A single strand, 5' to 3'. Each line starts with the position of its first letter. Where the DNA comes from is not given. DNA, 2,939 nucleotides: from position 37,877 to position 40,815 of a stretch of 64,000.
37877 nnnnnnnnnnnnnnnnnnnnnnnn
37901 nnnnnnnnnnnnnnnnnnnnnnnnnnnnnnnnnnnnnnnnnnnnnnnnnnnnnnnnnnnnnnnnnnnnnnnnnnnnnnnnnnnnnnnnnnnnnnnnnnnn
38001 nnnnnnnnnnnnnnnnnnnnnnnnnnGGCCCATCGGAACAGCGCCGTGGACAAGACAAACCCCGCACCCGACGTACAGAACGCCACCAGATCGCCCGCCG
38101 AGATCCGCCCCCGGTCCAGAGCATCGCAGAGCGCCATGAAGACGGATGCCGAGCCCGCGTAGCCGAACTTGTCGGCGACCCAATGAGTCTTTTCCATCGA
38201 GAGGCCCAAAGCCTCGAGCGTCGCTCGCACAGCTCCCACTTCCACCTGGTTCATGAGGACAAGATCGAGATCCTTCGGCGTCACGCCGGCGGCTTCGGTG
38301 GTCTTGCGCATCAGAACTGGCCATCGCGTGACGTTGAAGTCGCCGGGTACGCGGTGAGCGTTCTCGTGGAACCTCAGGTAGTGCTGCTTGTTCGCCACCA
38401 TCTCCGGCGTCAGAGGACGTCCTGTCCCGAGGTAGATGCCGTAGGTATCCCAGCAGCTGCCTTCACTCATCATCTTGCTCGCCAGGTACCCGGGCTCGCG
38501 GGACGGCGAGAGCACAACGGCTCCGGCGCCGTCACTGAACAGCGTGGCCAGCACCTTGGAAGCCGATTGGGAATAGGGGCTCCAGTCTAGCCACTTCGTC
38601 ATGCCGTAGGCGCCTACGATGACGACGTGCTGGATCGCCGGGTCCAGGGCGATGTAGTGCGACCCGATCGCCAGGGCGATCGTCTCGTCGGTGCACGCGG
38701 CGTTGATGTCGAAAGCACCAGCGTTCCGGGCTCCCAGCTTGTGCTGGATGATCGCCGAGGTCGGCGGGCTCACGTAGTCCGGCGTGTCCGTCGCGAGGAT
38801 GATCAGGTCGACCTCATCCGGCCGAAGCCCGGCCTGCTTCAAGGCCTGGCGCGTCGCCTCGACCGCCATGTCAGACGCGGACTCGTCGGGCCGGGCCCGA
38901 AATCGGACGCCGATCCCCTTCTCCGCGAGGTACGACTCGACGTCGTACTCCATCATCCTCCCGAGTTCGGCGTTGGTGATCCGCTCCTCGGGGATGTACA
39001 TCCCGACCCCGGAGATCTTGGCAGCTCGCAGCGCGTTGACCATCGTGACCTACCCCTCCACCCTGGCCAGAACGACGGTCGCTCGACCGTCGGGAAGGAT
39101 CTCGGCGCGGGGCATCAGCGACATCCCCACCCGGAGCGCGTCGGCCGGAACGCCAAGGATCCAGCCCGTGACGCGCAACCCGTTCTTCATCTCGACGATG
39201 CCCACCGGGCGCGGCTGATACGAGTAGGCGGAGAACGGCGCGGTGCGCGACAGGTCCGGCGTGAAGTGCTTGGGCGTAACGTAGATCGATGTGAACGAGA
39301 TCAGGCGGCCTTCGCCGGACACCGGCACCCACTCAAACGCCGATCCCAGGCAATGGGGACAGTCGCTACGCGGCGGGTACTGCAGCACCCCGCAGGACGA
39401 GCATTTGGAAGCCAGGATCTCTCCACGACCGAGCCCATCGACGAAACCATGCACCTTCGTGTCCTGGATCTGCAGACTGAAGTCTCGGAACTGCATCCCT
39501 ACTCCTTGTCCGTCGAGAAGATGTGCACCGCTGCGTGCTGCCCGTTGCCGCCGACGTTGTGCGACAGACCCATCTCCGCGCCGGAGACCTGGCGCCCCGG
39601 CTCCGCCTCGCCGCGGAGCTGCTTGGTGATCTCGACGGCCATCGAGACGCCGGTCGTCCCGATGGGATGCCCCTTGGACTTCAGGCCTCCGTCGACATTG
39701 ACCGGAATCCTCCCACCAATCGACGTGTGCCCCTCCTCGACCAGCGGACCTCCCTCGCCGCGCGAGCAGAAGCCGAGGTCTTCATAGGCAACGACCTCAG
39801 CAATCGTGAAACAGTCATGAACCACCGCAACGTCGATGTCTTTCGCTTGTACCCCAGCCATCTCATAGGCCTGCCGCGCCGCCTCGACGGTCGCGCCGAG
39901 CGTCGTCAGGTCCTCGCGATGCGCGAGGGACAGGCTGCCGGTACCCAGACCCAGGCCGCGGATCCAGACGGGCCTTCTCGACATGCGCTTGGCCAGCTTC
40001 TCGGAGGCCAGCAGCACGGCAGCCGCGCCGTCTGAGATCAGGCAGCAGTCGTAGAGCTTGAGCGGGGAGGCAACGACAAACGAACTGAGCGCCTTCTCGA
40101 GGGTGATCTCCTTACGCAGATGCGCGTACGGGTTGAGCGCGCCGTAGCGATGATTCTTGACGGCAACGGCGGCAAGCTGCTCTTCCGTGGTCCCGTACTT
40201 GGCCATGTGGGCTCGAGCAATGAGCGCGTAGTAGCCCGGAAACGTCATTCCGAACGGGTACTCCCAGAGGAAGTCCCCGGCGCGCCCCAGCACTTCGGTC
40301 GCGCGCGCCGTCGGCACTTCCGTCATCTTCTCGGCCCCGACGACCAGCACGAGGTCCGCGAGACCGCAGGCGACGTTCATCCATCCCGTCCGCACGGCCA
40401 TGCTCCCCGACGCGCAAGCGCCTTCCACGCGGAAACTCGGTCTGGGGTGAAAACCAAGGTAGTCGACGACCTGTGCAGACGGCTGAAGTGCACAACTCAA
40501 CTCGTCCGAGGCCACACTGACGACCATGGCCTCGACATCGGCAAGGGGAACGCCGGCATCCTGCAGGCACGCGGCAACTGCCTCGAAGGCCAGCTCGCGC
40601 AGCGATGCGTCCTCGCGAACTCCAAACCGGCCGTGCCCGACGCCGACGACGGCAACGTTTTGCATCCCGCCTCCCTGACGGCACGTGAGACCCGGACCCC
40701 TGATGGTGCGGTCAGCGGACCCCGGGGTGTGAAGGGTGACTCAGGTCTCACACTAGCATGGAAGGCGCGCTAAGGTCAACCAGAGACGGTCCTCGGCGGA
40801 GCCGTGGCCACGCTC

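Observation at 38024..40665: Thiolase–DUF35–KAS-III trio mirrors the archaeal thiolase/HMG-CoA-synthase/DUF35 complex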

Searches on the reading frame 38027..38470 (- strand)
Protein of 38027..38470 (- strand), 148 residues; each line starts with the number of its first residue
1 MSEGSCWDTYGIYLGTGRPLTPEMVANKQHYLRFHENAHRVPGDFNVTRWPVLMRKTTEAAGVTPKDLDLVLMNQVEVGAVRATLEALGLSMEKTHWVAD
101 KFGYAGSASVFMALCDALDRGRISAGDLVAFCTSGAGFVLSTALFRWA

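Call 39: find_related_loci(query=A3, collection=metagenome_contigs, flank=10000)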
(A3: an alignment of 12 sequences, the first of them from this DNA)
Query A3 (148 aa) in metagenome_contigs; peptide patterns used: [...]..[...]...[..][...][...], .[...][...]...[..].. (x = any residue, [..] = any of these).
293 stretches matched a pattern; 117 encode a relative of the query (tblastn E <= 1e-3); the best 80 are kept; 80 distinct loci.
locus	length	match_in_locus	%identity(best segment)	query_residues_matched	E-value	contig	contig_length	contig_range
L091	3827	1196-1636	90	1-147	3e-92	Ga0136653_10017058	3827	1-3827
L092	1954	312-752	86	1-147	2e-91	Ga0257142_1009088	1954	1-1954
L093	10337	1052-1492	85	1-147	9e-88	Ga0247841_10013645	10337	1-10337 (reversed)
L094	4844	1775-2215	85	1-147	3e-87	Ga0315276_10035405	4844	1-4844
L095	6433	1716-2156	84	1-147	2e-86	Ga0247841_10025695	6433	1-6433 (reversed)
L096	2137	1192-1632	82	1-147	6e-87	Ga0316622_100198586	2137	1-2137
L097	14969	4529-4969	82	1-147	3e-82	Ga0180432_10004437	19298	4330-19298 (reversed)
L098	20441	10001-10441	78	1-147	7e-78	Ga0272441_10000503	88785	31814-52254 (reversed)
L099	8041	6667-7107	78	1-147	4e-77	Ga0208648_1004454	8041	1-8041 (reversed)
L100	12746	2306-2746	76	1-147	1e-76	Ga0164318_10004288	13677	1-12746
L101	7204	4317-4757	75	1-147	2e-75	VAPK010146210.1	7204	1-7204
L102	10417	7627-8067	76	1-147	5e-74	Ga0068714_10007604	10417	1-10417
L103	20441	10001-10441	71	1-147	6e-73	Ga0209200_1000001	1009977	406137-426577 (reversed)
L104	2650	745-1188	71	1-148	6e-74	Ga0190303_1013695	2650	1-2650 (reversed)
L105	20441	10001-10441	71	1-147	6e-73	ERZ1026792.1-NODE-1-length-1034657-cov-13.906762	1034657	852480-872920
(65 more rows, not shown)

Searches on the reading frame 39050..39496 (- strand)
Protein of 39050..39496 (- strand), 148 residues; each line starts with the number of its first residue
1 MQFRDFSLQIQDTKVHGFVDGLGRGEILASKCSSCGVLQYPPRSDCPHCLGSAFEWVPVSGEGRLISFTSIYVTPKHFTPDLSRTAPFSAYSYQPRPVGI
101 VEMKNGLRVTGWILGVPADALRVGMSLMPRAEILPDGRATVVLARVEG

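Call 4: search_protein_families(library=pfam, proteins=[window:39050-39496:-], max_evalue=0.001)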
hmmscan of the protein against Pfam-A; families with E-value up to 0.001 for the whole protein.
window:39050-39496:- (148 aa): 2 families
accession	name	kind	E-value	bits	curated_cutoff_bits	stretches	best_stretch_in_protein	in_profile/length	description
PF01796.24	OB_ChsH2_C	-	2.8e-15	56.4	27.1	1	56-127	1-60/65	ChsH2, C-terminal OB-fold domain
PF12172.15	zf-ChsH2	-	3e-13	49.7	23.2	1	20-55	2-37/37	ChsH2, rubredoxin-like zinc ribbon domain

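Call 5: search_protein_families(library=ncbifam, proteins=[window:39050-39496:-], max_evalue=0.001)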
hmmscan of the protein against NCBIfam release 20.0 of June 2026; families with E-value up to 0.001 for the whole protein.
window:39050-39496:- (148 aa): 1 family
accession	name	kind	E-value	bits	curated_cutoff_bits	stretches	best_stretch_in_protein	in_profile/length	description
NF053627.1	BnzsclthlBbsAGT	equivalog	7.2e-09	35.8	250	1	30-75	39-84/145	benzoylsuccinyl-CoA thiolase subunit BbsA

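Call 8: search_solved_structures(query=window:39050-39496:-, max_evalue=0.01, show_alignments=3)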
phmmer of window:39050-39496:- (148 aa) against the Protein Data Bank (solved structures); distinct sequences matched with E-value up to 0.01: 6.
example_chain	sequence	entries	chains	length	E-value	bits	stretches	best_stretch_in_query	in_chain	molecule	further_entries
9myr_B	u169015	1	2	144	1.1e-11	47.8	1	18-135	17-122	Acyl dehydratase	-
6ok1_B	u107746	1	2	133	5.9e-08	35.6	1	26-128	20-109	ChsH2(DUF35)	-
6esq_E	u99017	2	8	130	7.1e-08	35.4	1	25-80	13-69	Pfam DUF35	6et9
3irb_A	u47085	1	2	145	1.9e-06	30.7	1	17-72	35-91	uncharacterized protein from DUF35 family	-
7pxp_A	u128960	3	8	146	6.3e-05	25.8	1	29-76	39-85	Benzoylsuccinyl-CoA thiolase subunit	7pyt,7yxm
9vbo_H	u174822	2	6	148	0.00019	24.2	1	25-114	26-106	2,4-diacetylphloroglucinol biosynthesis protein PhlB family protein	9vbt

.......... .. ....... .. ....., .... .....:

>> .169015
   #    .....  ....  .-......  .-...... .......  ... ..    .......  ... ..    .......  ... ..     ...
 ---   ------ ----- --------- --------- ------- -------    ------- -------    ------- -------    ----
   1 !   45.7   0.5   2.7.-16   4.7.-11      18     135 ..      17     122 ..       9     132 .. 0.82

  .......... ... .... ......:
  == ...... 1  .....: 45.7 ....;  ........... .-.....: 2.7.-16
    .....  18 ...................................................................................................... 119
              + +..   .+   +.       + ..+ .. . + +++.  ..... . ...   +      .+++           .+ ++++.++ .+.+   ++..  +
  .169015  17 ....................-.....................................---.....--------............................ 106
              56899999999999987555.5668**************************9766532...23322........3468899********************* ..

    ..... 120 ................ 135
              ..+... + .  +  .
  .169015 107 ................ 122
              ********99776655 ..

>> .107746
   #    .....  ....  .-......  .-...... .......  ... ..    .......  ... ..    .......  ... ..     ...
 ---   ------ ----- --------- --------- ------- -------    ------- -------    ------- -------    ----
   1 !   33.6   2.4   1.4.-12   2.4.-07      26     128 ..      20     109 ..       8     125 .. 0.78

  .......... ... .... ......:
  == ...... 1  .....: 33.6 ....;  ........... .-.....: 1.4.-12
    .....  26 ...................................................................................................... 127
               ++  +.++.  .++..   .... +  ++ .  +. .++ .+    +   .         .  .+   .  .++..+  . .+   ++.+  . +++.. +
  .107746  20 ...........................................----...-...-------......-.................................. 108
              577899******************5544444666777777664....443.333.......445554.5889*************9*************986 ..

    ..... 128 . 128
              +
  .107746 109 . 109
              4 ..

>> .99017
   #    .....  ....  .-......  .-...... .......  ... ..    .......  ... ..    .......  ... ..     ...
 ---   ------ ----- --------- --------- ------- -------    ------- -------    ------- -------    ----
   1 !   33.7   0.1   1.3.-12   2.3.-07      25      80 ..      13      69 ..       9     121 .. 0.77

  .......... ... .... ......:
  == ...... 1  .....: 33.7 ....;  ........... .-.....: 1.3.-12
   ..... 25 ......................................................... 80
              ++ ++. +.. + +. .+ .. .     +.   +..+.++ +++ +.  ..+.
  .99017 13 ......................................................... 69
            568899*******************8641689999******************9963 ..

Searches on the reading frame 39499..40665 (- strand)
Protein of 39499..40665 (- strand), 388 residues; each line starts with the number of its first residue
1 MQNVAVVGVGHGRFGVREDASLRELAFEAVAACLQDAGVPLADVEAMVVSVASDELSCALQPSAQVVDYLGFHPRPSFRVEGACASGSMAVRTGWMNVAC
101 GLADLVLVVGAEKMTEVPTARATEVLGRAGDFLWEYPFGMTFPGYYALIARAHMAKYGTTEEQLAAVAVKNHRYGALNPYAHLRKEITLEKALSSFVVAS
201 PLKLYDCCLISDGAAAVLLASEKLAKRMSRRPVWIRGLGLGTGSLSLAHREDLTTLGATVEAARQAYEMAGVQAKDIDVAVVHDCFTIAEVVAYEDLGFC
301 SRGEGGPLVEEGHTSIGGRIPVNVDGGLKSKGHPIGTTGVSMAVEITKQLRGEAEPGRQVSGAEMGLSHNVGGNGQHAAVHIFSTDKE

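Call 4: search_protein_families(library=pfam, proteins=[window:39499-40665:-], max_evalue=0.001)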
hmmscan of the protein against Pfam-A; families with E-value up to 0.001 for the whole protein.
window:39499-40665:- (388 aa): 5 families
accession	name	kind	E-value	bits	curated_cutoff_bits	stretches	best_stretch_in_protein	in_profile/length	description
PF22691.2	Thiolase_C_1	-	3.1e-49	166.8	28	1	244-385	6-144/144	Thiolase C-terminal domain-like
PF00108.29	Thiolase_N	-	4.4e-29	102.1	26.4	1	14-222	15-259/260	Thiolase, N-terminal domain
PF02803.24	Thiolase_C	-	1.7e-09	37.8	27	1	258-353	23-100/123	Thiolase, C-terminal domain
PF08545.16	ACP_syn_III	-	8.7e-05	22.8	24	0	80-117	3-40/80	3-Oxoacyl-[acyl-carrier-protein (ACP)] synthase III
PF00109.32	ketoacyl-synt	-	0.00012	22.2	20.8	1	64-117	155-207/252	Beta-ketoacyl synthase, N-terminal domain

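Call 5: search_protein_families(library=ncbifam, proteins=[window:39499-40665:-], max_evalue=0.001)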
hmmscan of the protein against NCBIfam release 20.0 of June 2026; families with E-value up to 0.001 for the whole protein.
window:39499-40665:- (388 aa): 61 families (the best 25 are shown)
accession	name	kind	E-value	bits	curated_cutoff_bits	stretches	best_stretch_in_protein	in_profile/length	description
NF004720.0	PRK06064.1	subfamily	2.2e-156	520.5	420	1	1-386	1-388/389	thiolase domain-containing protein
NF009228.0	PRK12578.1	subfamily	2e-138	461.2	485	1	2-384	3-386/387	thiolase domain-containing protein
NF053570.1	AcCoTHIOL_METTL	equivalog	3.9e-123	411.1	600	1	1-387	1-385/385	acetyl-CoA acetyltransferase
NF005704.0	PRK07516.1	subfamily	7.5e-99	331.3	412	1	2-382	2-384/389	thiolase domain-containing protein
NF004810.0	PRK06157.1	equivalog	1.6e-98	330.5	403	1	2-383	7-395/400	acetyl-CoA acetyltransferase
NF004982.0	PRK06365.1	equivalog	1.4e-88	297.8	695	2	2-252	16-267/430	thiolase domain-containing protein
NF006102.0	PRK08256.1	subfamily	2.5e-78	263.9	436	1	2-384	3-391/394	lipid-transfer protein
NF004811.0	PRK06158.1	subfamily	6.4e-78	262.4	421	1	3-386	9-381/384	acetyl-CoA acetyltransferase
NF004715.0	PRK06059.1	equivalog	1.9e-73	247.7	424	1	2-380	4-395/399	lipid-transfer protein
NF006180.0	PRK08313.1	subfamily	8.1e-73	245.5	514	1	2-387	4-386/389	thiolase domain-containing protein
NF006010.0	PRK08142.1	subfamily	7.7e-69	232.3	462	1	17-374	20-373/388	thiolase domain-containing protein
NF005892.0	PRK07855.1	subfamily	3.2e-63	213.9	469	1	3-362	7-368/390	lipid-transfer protein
NF004721.0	PRK06065.1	equivalog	2.2e-62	211.2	455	1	2-376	10-384/393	thiolase domain-containing protein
NF053628.1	BnzsclthlBbsBGT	equivalog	1.7e-60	204.9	750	1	2-378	5-378/389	benzoylsuccinyl-CoA thiolase subunit BbsB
NF004936.0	PRK06289.1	equivalog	3.6e-60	203.8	375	1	16-384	20-402/405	acetyl-CoA acetyltransferase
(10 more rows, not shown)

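Call 7: search_solved_structures(query=window:39499-40665:-, max_evalue=0.001, show_alignments=2)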
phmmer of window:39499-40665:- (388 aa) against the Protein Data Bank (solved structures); distinct sequences matched with E-value up to 0.001: 84 (the best 60 are shown).
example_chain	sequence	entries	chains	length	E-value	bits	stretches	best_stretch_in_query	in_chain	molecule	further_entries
7yvy_A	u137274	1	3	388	4.3e-87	295.9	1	2-382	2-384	Acetyl-CoA acetyltransferase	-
6esq_A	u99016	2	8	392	1.3e-76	261.4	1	1-385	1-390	acetoacetyl-CoA thiolase | Acetyl-CoA acetyltransferase thiolase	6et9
4yzo_A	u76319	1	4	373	5.5e-71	242.9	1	4-384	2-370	Putative acyl-CoA acyltransferase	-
6hsj_A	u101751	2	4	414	7.9e-60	206.2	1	3-376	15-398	SCP2-thiolase (type-1)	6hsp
6hrv_A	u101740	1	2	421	8.4e-60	206.1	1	3-376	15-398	SCP2-thiolase (type-1)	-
4bi9_A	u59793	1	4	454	3.2e-55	191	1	10-379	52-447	3-KETOACYL-COA THIOLASE, PUTATIVE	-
4bia_A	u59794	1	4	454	6.4e-54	186.8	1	10-379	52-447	3-KETOACYL-COA THIOLASE, PUTATIVE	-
7pxp_C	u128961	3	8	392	1.6e-52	182.2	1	3-378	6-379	Benzoylsuccinyl-CoA thiolase subunit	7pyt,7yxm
4u4e_A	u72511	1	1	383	4.6e-51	177.3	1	4-378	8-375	Thiolase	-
3zbg_A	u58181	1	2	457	1.6e-48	169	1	75-379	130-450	3-KETOACYL-COA THIOLASE-LIKE PROTEIN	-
3zbk_A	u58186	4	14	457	2.9e-47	164.9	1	75-379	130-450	3-KETOACYL-COA THIOLASE-LIKE PROTEIN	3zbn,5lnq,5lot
3zbl_A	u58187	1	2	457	3.9e-47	164.4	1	75-379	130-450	3-KETOACYL-COA THIOLASE-LIKE PROTEIN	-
6ok1_A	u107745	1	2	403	3.2e-43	151.5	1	4-349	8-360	Lipid-transfer protein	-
5m3k_C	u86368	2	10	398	1.9e-37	132.5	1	19-386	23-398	2,4-diacetylphloroglucinol biosynthesis protein PhlC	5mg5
9skh_I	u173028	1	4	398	1.8e-35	126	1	20-383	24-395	2,4-diacetylphloroglucinol biosynthesis protein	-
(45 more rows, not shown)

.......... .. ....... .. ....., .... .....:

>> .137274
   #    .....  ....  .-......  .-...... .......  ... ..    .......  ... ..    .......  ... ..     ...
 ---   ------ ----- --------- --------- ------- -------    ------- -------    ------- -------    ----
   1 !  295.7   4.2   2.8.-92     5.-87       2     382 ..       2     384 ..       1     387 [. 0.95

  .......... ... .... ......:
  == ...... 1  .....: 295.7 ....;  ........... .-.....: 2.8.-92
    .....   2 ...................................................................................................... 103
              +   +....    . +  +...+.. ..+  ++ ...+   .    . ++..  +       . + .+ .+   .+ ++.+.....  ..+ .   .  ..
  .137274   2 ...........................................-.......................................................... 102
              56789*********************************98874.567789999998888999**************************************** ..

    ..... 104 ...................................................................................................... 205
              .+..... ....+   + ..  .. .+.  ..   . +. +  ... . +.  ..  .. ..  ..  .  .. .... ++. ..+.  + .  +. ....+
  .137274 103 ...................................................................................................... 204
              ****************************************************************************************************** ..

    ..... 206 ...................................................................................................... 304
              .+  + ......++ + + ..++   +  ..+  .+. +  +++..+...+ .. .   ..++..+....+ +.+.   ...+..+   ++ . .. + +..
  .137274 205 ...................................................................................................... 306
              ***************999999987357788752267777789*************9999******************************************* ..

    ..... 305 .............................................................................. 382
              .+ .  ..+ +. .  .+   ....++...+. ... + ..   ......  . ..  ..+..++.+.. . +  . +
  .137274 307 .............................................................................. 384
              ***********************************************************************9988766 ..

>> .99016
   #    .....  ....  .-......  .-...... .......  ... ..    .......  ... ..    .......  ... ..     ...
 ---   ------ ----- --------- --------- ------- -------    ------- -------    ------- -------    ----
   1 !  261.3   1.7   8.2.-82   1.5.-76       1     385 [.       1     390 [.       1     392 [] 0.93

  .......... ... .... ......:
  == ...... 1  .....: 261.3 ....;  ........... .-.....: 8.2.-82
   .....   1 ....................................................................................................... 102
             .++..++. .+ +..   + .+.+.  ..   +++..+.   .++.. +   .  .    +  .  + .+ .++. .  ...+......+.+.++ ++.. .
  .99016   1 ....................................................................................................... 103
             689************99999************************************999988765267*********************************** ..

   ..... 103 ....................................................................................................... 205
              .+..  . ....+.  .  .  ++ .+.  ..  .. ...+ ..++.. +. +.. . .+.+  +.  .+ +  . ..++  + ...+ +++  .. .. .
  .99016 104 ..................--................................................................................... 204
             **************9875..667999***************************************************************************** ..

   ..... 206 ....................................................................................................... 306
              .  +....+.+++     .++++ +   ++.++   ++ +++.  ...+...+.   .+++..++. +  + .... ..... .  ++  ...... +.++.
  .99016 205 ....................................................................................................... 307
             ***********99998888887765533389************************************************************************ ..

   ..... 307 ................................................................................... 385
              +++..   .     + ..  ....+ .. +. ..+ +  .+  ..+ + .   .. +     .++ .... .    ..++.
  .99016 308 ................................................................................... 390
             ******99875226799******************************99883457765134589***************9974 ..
